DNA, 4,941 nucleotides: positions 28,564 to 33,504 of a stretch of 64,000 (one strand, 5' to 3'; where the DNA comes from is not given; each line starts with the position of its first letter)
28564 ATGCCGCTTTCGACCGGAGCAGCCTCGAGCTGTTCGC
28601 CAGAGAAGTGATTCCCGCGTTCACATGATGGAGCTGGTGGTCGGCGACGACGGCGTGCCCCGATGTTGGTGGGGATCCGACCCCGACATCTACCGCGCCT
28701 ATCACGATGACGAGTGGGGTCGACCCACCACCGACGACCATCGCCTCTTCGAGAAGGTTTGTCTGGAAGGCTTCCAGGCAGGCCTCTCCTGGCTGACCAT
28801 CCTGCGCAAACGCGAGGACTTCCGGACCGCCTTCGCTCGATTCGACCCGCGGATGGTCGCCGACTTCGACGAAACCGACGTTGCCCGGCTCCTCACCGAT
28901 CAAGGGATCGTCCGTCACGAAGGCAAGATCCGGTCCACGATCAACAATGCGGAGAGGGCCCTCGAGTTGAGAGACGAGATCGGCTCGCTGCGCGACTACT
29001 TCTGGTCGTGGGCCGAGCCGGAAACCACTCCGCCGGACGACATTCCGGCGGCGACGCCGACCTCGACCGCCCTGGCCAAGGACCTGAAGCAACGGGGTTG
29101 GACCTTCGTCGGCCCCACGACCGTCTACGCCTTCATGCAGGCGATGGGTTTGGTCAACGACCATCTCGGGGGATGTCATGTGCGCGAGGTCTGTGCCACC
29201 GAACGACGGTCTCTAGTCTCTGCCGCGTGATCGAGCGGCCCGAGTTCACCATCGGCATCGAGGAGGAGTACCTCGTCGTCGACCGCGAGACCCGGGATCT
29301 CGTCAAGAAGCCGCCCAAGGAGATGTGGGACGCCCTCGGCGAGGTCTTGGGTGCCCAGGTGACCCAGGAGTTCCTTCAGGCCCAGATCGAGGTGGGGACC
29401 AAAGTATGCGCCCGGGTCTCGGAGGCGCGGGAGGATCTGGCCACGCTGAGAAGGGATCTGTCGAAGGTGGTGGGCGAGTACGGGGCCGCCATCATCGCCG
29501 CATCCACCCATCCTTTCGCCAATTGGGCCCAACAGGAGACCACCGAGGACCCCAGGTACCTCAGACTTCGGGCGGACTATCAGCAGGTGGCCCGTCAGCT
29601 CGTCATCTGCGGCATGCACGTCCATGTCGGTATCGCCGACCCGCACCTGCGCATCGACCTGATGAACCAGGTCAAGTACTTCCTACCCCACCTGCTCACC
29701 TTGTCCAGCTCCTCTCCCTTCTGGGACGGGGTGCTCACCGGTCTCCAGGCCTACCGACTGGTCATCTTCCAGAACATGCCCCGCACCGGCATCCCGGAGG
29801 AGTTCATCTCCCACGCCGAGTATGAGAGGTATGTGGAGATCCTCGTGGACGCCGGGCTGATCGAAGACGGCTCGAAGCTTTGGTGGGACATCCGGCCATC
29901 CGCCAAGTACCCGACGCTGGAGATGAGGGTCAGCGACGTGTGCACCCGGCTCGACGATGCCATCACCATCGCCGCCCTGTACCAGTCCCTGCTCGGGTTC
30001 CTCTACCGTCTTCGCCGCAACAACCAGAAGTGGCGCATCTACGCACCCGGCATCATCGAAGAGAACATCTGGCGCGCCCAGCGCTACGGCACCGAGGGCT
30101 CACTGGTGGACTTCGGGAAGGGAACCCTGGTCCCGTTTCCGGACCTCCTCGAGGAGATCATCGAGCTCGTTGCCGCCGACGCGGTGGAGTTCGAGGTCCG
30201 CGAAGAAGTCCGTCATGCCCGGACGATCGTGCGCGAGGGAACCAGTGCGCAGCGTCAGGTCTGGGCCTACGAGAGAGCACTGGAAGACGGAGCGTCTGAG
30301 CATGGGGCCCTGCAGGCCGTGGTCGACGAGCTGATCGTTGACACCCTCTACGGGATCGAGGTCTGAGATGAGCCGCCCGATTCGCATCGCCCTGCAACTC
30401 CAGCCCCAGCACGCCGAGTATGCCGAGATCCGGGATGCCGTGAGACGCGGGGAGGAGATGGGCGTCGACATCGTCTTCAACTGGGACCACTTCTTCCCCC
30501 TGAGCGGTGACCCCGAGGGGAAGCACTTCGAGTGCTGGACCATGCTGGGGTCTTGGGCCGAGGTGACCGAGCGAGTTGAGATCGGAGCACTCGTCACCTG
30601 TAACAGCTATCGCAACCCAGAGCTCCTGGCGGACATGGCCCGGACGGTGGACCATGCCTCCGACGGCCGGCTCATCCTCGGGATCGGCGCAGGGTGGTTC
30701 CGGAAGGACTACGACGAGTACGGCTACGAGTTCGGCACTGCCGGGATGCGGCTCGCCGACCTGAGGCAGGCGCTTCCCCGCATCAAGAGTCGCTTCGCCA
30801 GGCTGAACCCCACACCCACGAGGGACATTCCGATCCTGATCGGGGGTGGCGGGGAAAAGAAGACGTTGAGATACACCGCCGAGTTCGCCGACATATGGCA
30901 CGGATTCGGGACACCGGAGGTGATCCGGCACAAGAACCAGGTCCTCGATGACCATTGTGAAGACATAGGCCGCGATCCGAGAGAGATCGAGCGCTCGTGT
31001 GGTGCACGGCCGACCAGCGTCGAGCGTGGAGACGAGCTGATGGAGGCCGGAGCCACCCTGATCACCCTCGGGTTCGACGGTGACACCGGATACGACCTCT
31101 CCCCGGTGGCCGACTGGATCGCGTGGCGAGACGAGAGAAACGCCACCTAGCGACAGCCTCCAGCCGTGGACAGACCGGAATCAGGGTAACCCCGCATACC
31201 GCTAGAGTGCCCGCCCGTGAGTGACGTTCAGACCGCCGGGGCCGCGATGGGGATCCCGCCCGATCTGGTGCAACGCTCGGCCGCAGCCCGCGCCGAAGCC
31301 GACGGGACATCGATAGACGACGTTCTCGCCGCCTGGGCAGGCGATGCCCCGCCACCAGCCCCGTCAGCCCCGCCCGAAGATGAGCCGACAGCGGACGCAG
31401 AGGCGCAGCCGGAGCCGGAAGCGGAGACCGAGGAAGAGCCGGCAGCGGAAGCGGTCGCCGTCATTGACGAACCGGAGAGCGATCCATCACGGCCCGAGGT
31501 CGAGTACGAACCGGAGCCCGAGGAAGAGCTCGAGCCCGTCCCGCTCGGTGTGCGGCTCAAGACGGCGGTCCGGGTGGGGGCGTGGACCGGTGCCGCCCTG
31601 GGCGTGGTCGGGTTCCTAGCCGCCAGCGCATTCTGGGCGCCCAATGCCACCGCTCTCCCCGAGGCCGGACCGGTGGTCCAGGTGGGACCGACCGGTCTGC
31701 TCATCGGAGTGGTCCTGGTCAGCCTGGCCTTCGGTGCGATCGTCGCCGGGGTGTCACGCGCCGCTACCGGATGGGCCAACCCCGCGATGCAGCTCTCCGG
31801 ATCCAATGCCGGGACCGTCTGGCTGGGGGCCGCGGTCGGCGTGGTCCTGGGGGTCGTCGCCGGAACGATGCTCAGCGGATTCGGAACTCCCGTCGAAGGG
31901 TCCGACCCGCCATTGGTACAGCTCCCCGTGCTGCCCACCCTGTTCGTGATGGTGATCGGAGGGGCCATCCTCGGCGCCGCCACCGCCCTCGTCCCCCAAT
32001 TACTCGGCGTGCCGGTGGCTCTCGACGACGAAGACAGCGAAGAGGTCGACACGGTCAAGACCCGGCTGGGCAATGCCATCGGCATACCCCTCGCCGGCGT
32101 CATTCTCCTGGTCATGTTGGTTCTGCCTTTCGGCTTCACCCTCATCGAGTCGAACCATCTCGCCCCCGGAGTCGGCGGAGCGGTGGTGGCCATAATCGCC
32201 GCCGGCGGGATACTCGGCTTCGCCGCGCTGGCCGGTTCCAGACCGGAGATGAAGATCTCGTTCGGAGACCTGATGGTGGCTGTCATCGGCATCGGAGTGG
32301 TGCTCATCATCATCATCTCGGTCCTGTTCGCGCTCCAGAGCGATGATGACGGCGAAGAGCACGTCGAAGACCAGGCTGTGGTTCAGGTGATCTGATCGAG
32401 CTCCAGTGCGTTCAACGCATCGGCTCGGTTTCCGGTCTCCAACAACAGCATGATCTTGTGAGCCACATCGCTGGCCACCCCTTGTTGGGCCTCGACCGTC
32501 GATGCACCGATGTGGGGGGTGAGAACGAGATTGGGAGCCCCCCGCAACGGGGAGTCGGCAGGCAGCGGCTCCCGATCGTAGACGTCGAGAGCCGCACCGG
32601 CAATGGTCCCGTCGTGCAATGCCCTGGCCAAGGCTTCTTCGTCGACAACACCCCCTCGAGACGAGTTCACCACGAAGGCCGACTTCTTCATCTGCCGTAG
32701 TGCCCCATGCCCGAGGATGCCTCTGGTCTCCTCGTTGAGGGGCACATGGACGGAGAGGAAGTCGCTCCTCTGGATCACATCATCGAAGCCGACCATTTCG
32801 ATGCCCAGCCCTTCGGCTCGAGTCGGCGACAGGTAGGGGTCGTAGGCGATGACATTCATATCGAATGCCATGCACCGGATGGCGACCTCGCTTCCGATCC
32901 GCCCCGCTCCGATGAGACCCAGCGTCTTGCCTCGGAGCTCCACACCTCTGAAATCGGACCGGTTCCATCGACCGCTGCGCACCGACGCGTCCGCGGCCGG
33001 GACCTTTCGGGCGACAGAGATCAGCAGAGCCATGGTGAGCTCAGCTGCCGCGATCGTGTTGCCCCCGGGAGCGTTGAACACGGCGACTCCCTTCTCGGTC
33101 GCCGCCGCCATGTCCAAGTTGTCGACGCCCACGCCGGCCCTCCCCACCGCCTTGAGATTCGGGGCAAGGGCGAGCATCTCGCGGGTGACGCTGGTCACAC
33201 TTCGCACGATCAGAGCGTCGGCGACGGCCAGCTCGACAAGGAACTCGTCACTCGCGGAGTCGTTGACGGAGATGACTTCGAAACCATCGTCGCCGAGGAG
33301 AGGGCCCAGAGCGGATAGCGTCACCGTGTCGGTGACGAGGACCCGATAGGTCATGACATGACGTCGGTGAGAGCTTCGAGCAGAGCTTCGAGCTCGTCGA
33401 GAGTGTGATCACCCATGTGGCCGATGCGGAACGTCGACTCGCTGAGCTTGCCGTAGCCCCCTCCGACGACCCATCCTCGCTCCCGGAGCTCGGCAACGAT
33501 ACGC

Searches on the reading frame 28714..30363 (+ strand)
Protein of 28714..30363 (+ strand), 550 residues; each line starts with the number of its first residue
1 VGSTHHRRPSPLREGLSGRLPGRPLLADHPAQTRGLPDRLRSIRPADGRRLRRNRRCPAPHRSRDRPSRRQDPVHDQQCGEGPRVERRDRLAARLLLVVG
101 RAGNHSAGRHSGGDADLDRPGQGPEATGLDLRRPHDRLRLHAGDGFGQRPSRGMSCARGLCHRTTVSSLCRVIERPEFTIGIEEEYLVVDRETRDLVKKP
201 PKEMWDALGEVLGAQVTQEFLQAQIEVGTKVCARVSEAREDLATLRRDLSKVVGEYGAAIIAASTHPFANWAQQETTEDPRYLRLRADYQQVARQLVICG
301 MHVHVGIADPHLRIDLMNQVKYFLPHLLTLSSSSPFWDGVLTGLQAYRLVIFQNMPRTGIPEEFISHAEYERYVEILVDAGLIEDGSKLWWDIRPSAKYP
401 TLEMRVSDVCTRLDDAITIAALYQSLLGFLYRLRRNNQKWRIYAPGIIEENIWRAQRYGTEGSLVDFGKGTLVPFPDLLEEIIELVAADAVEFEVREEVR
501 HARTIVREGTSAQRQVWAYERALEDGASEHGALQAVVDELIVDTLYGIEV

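Call 23: search_protein_families(library=ncbifam, max_evalue=0.00001, proteins=[window:28714-30363:+])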
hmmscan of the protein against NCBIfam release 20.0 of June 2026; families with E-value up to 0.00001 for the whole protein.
window:28714-30363:+ (550 aa): 9 families
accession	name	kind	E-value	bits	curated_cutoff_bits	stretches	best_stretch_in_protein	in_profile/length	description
NF010039.0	PRK13515.1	equivalog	9.4e-153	508.3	371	1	174-548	6-373/378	carboxylate-amine ligase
NF010043.0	PRK13517.1-3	equivalog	3.5e-90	302.6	409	1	177-544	10-372/381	glutamate--cysteine ligase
TIGR02050.1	gshA_cyan_rel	subfamily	3e-88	295.9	176.4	1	179-465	1-287/287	YbdK family carboxylate-amine ligase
NF010041.0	PRK13517.1-1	subfamily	1.7e-78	264.5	332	1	179-544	6-364/368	glutamate--cysteine ligase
NF010044.0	PRK13517.1-4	equivalog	1.4e-71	241.4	437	1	175-542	11-368/372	glutamate--cysteine ligase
NF010042.0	PRK13517.1-2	equivalog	1.4e-70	238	427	1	176-541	9-367/376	glutamate--cysteine ligase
NF010040.1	PRK13516.1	equivalog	4.1e-60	203.8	425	1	177-516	9-346/369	YbdK family carboxylate-amine ligase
NF010045.0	PRK13518.1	equivalog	7.2e-54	183.1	395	1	179-491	14-326/360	glutamate--cysteine ligase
TIGR02048.1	gshA_cyano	equivalog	8.4e-16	57.9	249.05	1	287-522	103-346/376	glutamate--cysteine ligase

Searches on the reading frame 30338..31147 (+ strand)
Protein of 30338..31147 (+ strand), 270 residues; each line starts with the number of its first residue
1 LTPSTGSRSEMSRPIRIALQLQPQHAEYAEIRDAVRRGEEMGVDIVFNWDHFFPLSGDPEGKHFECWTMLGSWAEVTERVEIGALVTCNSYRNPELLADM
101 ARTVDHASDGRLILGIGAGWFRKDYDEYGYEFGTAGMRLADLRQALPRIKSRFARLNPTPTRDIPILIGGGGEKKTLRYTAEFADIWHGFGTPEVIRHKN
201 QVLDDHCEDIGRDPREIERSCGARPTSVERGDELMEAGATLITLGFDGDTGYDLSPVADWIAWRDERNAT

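Call 23: search_protein_families(library=ncbifam, max_evalue=0.00001, proteins=[window:30338-31147:+])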
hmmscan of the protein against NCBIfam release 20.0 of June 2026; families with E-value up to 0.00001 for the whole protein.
window:30338-31147:+ (270 aa): 16 families
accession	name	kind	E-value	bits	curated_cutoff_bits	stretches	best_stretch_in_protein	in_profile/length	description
TIGR03856.1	F420_MSMEG_2906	subfamily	4.6e-121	403.1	243.7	1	15-265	1-249/249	LLM class F420-dependent oxidoreductase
TIGR03560.1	F420_Rv1855c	subfamily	2.4e-55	187.8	231.4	2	19-146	4-132/227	TIGR03560 family F420-dependent LLM class oxidoreductase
TIGR03619.1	F420_Rv2161c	subfamily_domain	3.5e-29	102.1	166.9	1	63-243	43-244/247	TIGR03619 family F420-dependent LLM class oxidoreductase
TIGR03621.1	F420_MSMEG_2516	subfamily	4e-29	101.7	213.15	1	16-187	2-173/295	TIGR03621 family F420-dependent LLM class oxidoreductase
TIGR03557.1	F420_G6P_family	subfamily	2e-15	56.7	210.4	1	28-150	12-133/316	TIGR03557 family F420-dependent LLM class oxidoreductase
TIGR03559.1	F420_Rv3520c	subfamily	2.2e-14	53.3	335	1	17-118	2-92/325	LLM class F420-dependent oxidoreductase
TIGR03571.1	lucif_BA3436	subfamily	3e-14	53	303.9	1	33-167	35-185/304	TIGR03571 family LLM class oxidoreductase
NF002619.0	PRK02271.1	equivalog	1.6e-13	50.6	276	1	17-185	3-172/329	5,10-methylenetetrahydromethanopterin reductase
TIGR03612.1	RutA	equivalog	1.3e-10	41.3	498.3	1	32-130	31-130/355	pyrimidine utilization protein A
TIGR03857.1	F420_MSMEG_2249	hypoth_equivalog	1.4e-10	40.9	218.4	1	66-216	42-205/329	TIGR03857 family LLM class F420-dependent oxidoreductase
TIGR03564.1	F420_MSMEG_4879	subfamily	2e-08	34.2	234.25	1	63-146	23-106/265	TIGR03564 family F420-dependent LLM class oxidoreductase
TIGR03617.1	F420_MSMEG_2256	subfamily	3e-08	32.9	278.15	1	73-149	28-104/318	TIGR03617 family F420-dependent LLM class oxidoreductase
TIGR03555.1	F420_mer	equivalog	3.7e-08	33.1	348.7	1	27-137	10-110/325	5,10-methylenetetrahydromethanopterin reductase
TIGR04021.1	LLM_DMSO2_sfnG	equivalog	9.2e-08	31.8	382.95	1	35-133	34-129/350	dimethylsulfone monooxygenase SfnG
TIGR04024.1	F420_NP1902A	hypoth_equivalog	3.4e-07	29.3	345.4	1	29-118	15-94/330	TIGR04024 family LLM class F420-dependent oxidoreductase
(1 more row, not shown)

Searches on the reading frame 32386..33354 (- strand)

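Call 23: search_protein_families(library=ncbifam, max_evalue=0.00001, proteins=[window:32386-33354:-])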
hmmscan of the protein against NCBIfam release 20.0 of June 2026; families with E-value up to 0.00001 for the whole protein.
window:32386-33354:- (323 aa): 21 families
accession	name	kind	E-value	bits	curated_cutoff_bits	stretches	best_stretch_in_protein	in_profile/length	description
TIGR01327.1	PGDH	equivalog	1.1e-121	407.2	454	1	4-320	1-316/525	phosphoglycerate dehydrogenase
NF008759.0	PRK11790.1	equivalog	9.2e-76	255.1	404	1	4-319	13-331/410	phosphoglycerate dehydrogenase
NF009714.1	PRK13243.1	equivalog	2.4e-75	253.9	455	1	4-303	4-311/332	glyoxylate reductase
NF005069.0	PRK06487.1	equivalog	8.9e-61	205.7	448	1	34-302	38-308/320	2-hydroxyacid dehydrogenase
NF011938.0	PRK15409.1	equivalog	4.2e-57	193.6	492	1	36-302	37-306/324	glyoxylate/hydroxypyruvate reductase GhrB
NF005750.0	PRK07574.1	equivalog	2.8e-49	168.2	329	1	21-297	65-349/386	NAD-dependent formate dehydrogenase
NF006263.0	PRK08410.1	equivalog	3.2e-49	168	389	1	31-304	29-306/311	D-2-hydroxyacid dehydrogenase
NF005387.0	PRK06932.1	equivalog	6.6e-46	156.7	492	1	36-297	35-302/314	2-hydroxyacid dehydrogenase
NF041369.1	Dhydh_Halo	equivalog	4.8e-43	147.5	400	1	74-301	63-291/305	D-2-hydroxyacid dehydrogenase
NF001309.0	PRK00257.1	equivalog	1.9e-41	142.3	434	1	42-302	35-275/379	4-phosphoerythronate dehydrogenase PdxB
NF000492.1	vanH_gen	exception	2.1e-37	128.9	540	1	54-262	52-255/312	D-lactate dehydrogenase VanH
NF000371.1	vanH_Agroup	exception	5.6e-34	117.8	700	1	66-262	71-260/322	VanH-A/VanH-Pt family D-lactate dehydrogenase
NF005027.0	PRK06436.1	equivalog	1.9e-29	102.8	261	1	67-294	50-268/303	2-hydroxyacid dehydrogenase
NF000128.1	vanH-Sc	exception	2.6e-29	102.4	650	1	67-262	87-275/337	D-lactate dehydrogenase VanH-Sc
NF006374.0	PRK08605.1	subfamily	2.6e-29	102.3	356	1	68-309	71-326/332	D-lactate dehydrogenase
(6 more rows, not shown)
